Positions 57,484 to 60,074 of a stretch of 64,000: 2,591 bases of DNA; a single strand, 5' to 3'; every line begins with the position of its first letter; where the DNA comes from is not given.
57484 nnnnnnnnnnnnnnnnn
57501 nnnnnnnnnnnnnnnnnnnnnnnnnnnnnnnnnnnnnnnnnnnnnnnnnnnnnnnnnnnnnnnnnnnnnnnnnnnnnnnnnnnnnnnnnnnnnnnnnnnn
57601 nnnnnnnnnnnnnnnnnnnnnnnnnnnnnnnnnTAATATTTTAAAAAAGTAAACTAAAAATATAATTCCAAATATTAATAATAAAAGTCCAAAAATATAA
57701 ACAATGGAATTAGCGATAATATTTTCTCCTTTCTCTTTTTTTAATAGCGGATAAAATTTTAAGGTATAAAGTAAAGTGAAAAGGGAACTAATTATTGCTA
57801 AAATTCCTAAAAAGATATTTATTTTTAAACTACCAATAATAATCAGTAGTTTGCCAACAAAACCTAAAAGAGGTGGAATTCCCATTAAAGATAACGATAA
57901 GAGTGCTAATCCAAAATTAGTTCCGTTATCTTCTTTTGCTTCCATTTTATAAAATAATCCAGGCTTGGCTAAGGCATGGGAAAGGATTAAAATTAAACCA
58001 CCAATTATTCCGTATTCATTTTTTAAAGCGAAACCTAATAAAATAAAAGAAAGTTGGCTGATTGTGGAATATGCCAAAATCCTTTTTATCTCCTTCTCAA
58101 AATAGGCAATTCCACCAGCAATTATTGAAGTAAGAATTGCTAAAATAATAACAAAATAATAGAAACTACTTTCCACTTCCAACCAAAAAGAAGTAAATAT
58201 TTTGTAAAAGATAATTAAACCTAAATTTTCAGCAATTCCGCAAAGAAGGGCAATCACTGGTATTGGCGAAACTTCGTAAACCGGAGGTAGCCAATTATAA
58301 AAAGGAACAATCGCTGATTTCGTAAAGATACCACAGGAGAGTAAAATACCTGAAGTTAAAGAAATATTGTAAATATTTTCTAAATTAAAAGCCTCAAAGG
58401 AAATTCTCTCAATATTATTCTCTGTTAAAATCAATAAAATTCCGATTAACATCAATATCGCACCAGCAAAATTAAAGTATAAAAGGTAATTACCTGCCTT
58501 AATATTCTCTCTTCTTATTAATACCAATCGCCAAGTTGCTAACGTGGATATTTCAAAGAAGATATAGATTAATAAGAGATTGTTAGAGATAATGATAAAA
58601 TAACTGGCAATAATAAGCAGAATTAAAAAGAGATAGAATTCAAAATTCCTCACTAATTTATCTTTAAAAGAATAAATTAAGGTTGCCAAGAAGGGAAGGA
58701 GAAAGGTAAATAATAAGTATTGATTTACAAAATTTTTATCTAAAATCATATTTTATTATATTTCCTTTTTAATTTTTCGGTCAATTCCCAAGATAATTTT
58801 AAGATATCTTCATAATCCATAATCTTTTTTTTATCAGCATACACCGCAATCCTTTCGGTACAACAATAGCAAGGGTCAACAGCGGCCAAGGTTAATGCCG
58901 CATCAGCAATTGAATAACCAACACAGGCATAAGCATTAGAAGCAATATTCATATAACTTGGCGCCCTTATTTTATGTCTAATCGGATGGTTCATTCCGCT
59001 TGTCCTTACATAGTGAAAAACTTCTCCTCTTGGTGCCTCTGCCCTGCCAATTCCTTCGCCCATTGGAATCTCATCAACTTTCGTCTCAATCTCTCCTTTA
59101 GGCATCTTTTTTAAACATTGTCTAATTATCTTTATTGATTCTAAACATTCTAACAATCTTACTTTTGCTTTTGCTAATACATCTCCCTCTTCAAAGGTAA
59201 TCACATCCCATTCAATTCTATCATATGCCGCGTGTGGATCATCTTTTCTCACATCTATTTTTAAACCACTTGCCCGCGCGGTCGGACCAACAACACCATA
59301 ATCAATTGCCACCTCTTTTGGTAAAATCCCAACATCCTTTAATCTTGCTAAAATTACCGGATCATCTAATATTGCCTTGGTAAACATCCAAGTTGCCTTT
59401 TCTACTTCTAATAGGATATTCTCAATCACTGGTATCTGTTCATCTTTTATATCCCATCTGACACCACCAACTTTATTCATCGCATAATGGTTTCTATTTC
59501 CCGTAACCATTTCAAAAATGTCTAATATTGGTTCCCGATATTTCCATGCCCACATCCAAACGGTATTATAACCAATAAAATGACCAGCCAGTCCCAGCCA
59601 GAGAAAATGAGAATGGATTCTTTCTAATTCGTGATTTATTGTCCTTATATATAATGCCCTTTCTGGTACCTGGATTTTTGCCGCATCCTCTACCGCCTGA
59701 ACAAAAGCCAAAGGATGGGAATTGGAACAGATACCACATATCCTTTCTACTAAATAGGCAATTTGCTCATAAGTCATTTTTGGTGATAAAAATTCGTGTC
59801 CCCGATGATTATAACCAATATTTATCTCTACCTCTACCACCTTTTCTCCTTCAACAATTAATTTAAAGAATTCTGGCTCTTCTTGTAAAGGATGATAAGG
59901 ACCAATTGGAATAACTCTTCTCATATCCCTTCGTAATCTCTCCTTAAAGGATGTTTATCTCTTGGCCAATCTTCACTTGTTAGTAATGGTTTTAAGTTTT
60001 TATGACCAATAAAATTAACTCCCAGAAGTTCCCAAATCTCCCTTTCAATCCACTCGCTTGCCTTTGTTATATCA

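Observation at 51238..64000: Membrane-bound group-4 [NiFe] hydrogenase with Mrp antiporter, Mo-enzyme-like and FNR-like subunits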

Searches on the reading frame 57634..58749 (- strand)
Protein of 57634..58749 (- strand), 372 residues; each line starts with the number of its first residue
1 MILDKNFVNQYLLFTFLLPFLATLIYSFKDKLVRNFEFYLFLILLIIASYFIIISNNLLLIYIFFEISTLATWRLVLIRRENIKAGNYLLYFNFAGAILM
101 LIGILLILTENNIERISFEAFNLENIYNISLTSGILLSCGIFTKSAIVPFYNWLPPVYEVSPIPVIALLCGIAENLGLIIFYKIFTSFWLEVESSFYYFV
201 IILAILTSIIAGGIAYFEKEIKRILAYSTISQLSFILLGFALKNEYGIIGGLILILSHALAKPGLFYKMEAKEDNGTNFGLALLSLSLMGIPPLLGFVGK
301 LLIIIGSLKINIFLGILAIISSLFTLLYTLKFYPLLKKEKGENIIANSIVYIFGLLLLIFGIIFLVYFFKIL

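Call 5: search_protein_families(library=pfam, proteins=[window:57634-58749:-], max_evalue=0.01)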
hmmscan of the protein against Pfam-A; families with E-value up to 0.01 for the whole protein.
window:57634-58749:- (372 aa): 1 family
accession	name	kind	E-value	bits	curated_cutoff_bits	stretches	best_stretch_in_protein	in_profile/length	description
PF00361.26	Proton_antipo_M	-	2e-42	145.9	21.5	1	55-325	1-294/294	NADH:quinone oxidoreductase/Mrp antiporter, TM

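Call 8: search_protein_families(library=ncbifam, proteins=[window:57634-58749:-], max_evalue=0.01)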
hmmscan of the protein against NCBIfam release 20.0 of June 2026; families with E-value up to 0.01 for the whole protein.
window:57634-58749:- (372 aa): 72 families (the best 25 are shown)
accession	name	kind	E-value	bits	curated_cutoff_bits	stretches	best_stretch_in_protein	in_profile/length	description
TIGR01972.1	NDH_I_M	subfamily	1.9e-36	125.8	263.8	2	12-270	84-346/486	NADH-quinone oxidoreductase subunit M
TIGR01770.1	NDH_I_N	subfamily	4.7e-34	118.2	332.6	1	12-368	80-464/472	NADH-quinone oxidoreductase subunit NuoN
NF005140.0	PRK06589.1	equivalog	4.6e-30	104.9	470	1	18-372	94-480/489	putative monovalent cation/H+ antiporter subunit D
NF004440.0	PRK05777.1-3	equivalog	8.7e-30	104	519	1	28-368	96-459/477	NADH-quinone oxidoreductase subunit NuoN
NF006419.0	PRK08668.1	equivalog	8.8e-29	100.7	617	1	5-267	68-343/613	NADH dehydrogenase subunit M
NF009284.0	PRK12644.1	equivalog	2.5e-28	98.7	962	1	36-267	106-337/975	Na+/H+ antiporter subunit A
NF005561.0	PRK07234.1-1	equivalog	1.1e-27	97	718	1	46-328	123-430/569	putative monovalent cation/H+ antiporter subunit D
NF006236.0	PRK08375.1-1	equivalog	2.3e-27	96.1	663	2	37-268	114-355/493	putative monovalent cation/H+ antiporter subunit D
NF005097.0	PRK06525.1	equivalog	8.5e-27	94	430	1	37-266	115-345/480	hydrogenase 4 subunit D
NF004445.0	PRK05777.2-3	equivalog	2.7e-26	92.6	408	1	30-366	97-465/475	NADH-quinone oxidoreductase subunit NuoN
NF004442.0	PRK05777.1-5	equivalog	4.1e-26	92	523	1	12-363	80-466/483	NADH-quinone oxidoreductase subunit NuoN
NF006240.0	PRK08376.1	subfamily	5.1e-26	91.7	662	1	16-368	100-491/521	putative monovalent cation/H+ antiporter subunit D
NF006241.0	PRK08377.1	equivalog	3.4e-25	89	645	1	17-367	89-462/494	NADH dehydrogenase subunit N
NF009305.0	PRK12662.1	equivalog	3.5e-25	88.7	700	1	37-335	111-435/492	putative monovalent cation/H+ antiporter subunit D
NF009306.0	PRK12663.1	equivalog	5.6e-24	84.8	542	1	20-342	90-438/498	Na+/H+ antiporter subunit D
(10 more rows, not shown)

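Call 61: search_solved_structures(query=window:57634-58749:-, max_evalue=1e-15)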
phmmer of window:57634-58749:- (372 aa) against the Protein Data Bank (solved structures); distinct sequences matched with E-value up to 1e-15: 8.
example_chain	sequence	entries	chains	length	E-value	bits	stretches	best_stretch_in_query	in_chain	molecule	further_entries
6cfw_H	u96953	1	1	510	1.4e-21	80.5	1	11-368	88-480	Monovalent cation/H+ antiporter subunit D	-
6hum_B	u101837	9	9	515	3e-20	76.2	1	36-337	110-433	NAD(P)H-quinone oxidoreductase subunit 2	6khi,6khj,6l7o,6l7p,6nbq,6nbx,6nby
8qby_N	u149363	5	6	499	1.8e-19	73.6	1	32-333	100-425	NADH-quinone oxidoreductase subunit N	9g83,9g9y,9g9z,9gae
7d3u_A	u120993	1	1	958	8e-18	68.2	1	39-332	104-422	Monovalent Na+/H+ antiporter subunit A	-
7d3u_D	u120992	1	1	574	6.6e-17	65.2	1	37-333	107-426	Monovalent Na+/H+ antiporter subunit D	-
6tjv_D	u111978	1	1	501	9e-17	64.8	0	34-326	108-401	NADH dehydrogenase subunit 4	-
7wff_B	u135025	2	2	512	1.8e-16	63.8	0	15-255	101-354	NAD(P)H-quinone oxidoreductase subunit 2, chloroplastic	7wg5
6u8y_H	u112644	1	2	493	4.1e-16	62.6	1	7-364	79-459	NADH dehydrogenase subunit N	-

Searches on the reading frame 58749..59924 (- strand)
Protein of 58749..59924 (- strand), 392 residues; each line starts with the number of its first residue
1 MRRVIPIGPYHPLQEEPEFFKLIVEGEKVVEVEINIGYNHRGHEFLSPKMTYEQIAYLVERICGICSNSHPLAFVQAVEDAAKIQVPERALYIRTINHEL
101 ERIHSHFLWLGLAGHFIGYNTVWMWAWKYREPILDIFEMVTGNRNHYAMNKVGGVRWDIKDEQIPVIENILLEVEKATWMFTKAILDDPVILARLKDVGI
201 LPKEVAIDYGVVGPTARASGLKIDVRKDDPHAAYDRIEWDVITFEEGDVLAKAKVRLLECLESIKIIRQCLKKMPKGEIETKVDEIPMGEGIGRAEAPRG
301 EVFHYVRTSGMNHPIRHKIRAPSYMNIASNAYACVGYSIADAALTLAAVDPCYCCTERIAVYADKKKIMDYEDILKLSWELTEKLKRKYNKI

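Call 5: search_protein_families(library=pfam, proteins=[window:58749-59924:-], max_evalue=0.01)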
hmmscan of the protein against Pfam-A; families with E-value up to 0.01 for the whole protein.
window:58749-59924:- (392 aa): 2 families
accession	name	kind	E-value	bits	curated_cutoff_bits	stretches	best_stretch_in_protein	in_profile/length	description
PF00346.24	Complex1_49kDa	-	7.5e-68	229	24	2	117-284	2-169/271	Respiratory-chain NADH dehydrogenase, 49 Kd subunit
PF00374.24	NiFeSe_Hases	-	1.9e-15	57.2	25.8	1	41-109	1-69/508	Nickel-dependent hydrogenase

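Call 8: search_protein_families(library=ncbifam, proteins=[window:58749-59924:-], max_evalue=0.01)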
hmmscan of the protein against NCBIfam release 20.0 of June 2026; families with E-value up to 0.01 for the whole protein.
window:58749-59924:- (392 aa): 15 families
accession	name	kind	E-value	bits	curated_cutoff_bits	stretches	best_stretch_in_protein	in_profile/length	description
NF004739.1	PRK06075.1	equivalog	2.6e-92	309.5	360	2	5-284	3-282/384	NADH-quinone oxidoreductase subunit D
TIGR01962.1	NuoD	equivalog_domain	3e-82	276.6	459.35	2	4-282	4-282/386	NADH dehydrogenase (quinone) subunit D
NF008974.0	PRK12322.1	equivalog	3.8e-78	263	522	1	5-351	9-359/366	NADH-quinone oxidoreductase subunit D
NF040602.1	F420_dehyd_FpoD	exception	1.1e-77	261.6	600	1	4-356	9-370/372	F420H2 dehydrogenase subunit FpoD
NF009808.0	PRK13292.1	equivalog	1.7e-68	231.2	1156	2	4-278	409-683/791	NADH-quinone oxidoreductase subunit B/C/D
NF005649.0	PRK07415.1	equivalog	6.1e-57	193.4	583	2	3-280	11-289/394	NAD(P)H-quinone oxidoreductase subunit H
NF008728.0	PRK11742.1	equivalog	1.6e-56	191.9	840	2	6-281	218-493/598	NADH-quinone oxidoreductase subunit C/D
TIGR03295.1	frhA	equivalog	6.3e-20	71.5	392.5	2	41-165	41-172/412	coenzyme F420 hydrogenase subunit alpha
NF033181.1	NiFeSe_hydrog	equivalog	9.1e-16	57.8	600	2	23-109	21-106/507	nickel-dependent hydrogenase large subunit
NF040828.1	sulfhyd_ShyA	equivalog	1.3e-15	57.3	700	2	22-124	19-123/415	NAD(P)-dependent hydrogenase/sulfhydrogenase 2 subunit alpha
NF041785.2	VhuA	equivalog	2.9e-14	52.4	800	1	29-109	28-107/418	F420-non-reducing hydrogenase Vhu subunit A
NF045518.1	H2_NiFeSe_large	exception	9e-13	47.8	780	2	22-108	20-105/485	NiFeSe hydrogenase large subunit HysA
NF007550.0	PRK10170.1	equivalog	5.4e-10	38.3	1101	1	25-108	38-121/597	Ni/Fe-hydrogenase large subunit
NF007778.0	PRK10467.1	equivalog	1.5e-09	36.7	969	1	52-108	50-106/567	hydrogenase 2 large subunit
NF040832.1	sulfhyd_HydA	equivalog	9.8e-07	28.2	880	1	21-133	20-134/426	NADPH-dependent hydrogenase/sulfhydrogenase 1 subunit alpha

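Call 13: search_solved_structures(query=window:58749-59924:-, max_evalue=1e-10)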
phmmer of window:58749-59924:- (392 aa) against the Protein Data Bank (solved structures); distinct sequences matched with E-value up to 1e-10: 60.
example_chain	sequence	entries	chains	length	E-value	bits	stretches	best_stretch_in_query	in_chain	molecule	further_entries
6cfw_L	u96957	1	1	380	7.9e-89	301.7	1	5-358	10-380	Membrane-bound hydrogenase subunit alpha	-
7z0s_E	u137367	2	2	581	6.9e-74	252.5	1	3-379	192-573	Formate hydrogenlyase subunit 5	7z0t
2fug_4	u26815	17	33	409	1.1e-61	212.3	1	5-287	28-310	NADH-quinone oxidoreductase chain 4 | NADH-QUINONE OXIDOREDUCTASE SUBUNIT 4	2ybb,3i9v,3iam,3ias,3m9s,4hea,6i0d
7q5y_B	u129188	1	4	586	1.1e-59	205.8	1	4-276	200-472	NADH-quinone oxidoreductase subunit C/D 2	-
6hum_H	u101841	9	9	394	4.1e-49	170.9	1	4-281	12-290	NAD(P)H-quinone oxidoreductase subunit H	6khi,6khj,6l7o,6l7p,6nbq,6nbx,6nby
7wfg_H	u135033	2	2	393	2.2e-48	168.5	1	4-281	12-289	NAD(P)H-quinone oxidoreductase subunit H, chloroplastic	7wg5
7eu3_H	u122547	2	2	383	3.4e-48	167.9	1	4-280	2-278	NAD(P)H-quinone oxidoreductase subunit H, chloroplastic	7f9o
9grx_H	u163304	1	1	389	1.3e-47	166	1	4-281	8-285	NAD(P)H-quinone oxidoreductase subunit H, chloroplastic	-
9iho_D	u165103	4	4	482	2.4e-45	158.5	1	5-282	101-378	NUCM (49 kDa) subunit of mitochondrial NADH:ubiquinone oxidoreductase (Complex I)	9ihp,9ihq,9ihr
6u8y_L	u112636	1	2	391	3.5e-45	158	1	8-352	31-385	NADH dehydrogenase subunit D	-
7zm7_C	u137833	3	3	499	1.5e-44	155.9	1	5-281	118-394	NADH-ubiquinone oxidoreductase 49 kDa subunit-like protein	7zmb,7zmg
8ba0_D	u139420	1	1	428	2.7e-44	155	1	5-283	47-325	Complex I-49kD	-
8b9z_D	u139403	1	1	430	2.8e-44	155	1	5-283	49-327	Complex I-49kD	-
8esw_S2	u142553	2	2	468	4e-44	154.5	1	5-283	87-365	Complex I-49kD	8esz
6h8k_C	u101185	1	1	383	7.7e-44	153.5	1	5-282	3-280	NUCM protein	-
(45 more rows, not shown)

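Call 58: find_homologous_proteins(query=window:58749-59924:-, max_evalue=1e-50)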
Query window:58749-59924:- (392 aa): 7997 proteins with E <= 1e-50 among 8000 candidates; the best 120 are listed.
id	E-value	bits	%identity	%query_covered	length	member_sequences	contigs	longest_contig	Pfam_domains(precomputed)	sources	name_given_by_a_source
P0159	4.1e-268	907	100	100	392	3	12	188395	PF00374.25,PF00346.25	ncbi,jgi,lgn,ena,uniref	ncbi:MAG: nickel-dependent hydrogenase large subunit [candidate division WOR-3 bacterium]|uniref:NAD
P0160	3.1e-259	878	95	100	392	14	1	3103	PF00374.25,PF00346.25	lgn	-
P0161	1.0e-229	780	86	99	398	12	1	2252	PF00374.25,PF00346.25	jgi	jgi:NADH-quinone oxidoreductase subunit D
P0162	3.3e-214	729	77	100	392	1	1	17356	PF00374.25,PF00346.25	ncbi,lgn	ncbi:MAG: nickel-dependent hydrogenase large subunit [candidate division WOR-3 bacterium]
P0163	7.0e-214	728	77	100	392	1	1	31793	PF00374.25,PF00346.25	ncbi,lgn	ncbi:MAG: nickel-dependent hydrogenase large subunit [candidate division WOR-3 bacterium]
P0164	9.1e-214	728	77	100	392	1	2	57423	PF00374.25,PF00346.25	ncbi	-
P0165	1.3e-209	714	75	100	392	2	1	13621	PF00374.25,PF00346.25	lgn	-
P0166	3.9e-209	713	76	99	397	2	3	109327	PF00374.25,PF00346.25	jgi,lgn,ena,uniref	uniref:NADH:ubiquinone oxidoreductase n=1 Tax=candidate division WOR-3 bacterium TaxID=2052148 RepID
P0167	1.7e-208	711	76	99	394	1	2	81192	PF00374.25,PF00346.25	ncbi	ncbi:MAG: nickel-dependent hydrogenase large subunit [candidate division WOR-3 bacterium]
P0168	1.1e-207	708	77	99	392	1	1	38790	PF00374.25,PF00346.25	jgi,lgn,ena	-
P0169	1.3e-207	708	78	99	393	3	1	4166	PF00374.25,PF00346.25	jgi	jgi:NADH-quinone oxidoreductase subunit D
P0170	1.8e-207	707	76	99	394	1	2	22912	PF00374.25,PF00346.25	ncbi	-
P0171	2.2e-207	707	75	99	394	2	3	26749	PF00374.25,PF00346.25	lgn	-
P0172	2.9e-207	707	76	99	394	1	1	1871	PF00374.25,PF00346.25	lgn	-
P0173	4.7e-207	706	76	99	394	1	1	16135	PF00374.25,PF00346.25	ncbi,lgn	-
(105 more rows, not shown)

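Call 59: find_encoding_contigs(protein=P0159, flank=10000, max_places=4)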
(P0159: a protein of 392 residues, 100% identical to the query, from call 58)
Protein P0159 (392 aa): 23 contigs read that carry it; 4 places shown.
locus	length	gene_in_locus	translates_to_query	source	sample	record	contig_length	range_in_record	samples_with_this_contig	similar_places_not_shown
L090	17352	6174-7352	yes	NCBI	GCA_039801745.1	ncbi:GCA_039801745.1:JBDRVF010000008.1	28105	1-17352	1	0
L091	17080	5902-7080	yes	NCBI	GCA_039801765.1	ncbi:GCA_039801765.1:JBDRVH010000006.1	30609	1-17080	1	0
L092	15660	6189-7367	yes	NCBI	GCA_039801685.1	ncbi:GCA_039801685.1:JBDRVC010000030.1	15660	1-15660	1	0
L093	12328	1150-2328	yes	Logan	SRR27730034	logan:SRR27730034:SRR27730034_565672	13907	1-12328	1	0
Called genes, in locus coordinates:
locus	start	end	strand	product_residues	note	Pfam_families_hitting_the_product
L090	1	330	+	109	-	?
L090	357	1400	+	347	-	PF17179:Fer4_22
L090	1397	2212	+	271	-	PF00175:NAD_binding_1, PF10418:DHODB_Fe-S_bind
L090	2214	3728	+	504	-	-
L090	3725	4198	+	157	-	PF12797:Fer4_2 (faint), PF00037:Fer4 (faint), PF12837:Fer4_6 (faint), PF14697:Fer4_21 (faint), PF13237:Fer4_10 (weak), PF13247:Fer4_11, PF12838:Fer4_7 (weak), PF13187:Fer4_9 (weak), +2 more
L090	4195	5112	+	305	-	PF00146:NADHdh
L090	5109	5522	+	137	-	PF01058:Oxidored_q6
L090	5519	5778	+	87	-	-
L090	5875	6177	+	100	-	PF00329:Complex1_30kDa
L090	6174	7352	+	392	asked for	PF00374:NiFeSe_Hases, PF00346:Complex1_49kDa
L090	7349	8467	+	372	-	PF00361:Proton_antipo_M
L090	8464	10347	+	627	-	PF00361:Proton_antipo_M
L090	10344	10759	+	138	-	PF13244:MbhD, PF00499:Oxidored_q3 (weak)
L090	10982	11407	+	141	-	PF04039:MnhB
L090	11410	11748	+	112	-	PF00420:Oxidored_q2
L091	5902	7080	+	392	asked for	PF00374:NiFeSe_Hases, PF00346:Complex1_49kDa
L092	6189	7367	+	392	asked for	PF00374:NiFeSe_Hases, PF00346:Complex1_49kDa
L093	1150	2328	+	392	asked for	PF00374:NiFeSe_Hases, PF00346:Complex1_49kDa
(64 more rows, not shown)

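Call 72: search_solved_structures(query=window:58749-59924:-, max_evalue=1e-70, show_alignments=2)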
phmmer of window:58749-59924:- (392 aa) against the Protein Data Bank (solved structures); distinct sequences matched with E-value up to 1e-70: 2.
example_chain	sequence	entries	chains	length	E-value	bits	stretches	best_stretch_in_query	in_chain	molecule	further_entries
6cfw_L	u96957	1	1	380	7.9e-89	301.7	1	5-358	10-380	Membrane-bound hydrogenase subunit alpha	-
7z0s_E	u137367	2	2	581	6.9e-74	252.5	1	3-379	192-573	Formate hydrogenlyase subunit 5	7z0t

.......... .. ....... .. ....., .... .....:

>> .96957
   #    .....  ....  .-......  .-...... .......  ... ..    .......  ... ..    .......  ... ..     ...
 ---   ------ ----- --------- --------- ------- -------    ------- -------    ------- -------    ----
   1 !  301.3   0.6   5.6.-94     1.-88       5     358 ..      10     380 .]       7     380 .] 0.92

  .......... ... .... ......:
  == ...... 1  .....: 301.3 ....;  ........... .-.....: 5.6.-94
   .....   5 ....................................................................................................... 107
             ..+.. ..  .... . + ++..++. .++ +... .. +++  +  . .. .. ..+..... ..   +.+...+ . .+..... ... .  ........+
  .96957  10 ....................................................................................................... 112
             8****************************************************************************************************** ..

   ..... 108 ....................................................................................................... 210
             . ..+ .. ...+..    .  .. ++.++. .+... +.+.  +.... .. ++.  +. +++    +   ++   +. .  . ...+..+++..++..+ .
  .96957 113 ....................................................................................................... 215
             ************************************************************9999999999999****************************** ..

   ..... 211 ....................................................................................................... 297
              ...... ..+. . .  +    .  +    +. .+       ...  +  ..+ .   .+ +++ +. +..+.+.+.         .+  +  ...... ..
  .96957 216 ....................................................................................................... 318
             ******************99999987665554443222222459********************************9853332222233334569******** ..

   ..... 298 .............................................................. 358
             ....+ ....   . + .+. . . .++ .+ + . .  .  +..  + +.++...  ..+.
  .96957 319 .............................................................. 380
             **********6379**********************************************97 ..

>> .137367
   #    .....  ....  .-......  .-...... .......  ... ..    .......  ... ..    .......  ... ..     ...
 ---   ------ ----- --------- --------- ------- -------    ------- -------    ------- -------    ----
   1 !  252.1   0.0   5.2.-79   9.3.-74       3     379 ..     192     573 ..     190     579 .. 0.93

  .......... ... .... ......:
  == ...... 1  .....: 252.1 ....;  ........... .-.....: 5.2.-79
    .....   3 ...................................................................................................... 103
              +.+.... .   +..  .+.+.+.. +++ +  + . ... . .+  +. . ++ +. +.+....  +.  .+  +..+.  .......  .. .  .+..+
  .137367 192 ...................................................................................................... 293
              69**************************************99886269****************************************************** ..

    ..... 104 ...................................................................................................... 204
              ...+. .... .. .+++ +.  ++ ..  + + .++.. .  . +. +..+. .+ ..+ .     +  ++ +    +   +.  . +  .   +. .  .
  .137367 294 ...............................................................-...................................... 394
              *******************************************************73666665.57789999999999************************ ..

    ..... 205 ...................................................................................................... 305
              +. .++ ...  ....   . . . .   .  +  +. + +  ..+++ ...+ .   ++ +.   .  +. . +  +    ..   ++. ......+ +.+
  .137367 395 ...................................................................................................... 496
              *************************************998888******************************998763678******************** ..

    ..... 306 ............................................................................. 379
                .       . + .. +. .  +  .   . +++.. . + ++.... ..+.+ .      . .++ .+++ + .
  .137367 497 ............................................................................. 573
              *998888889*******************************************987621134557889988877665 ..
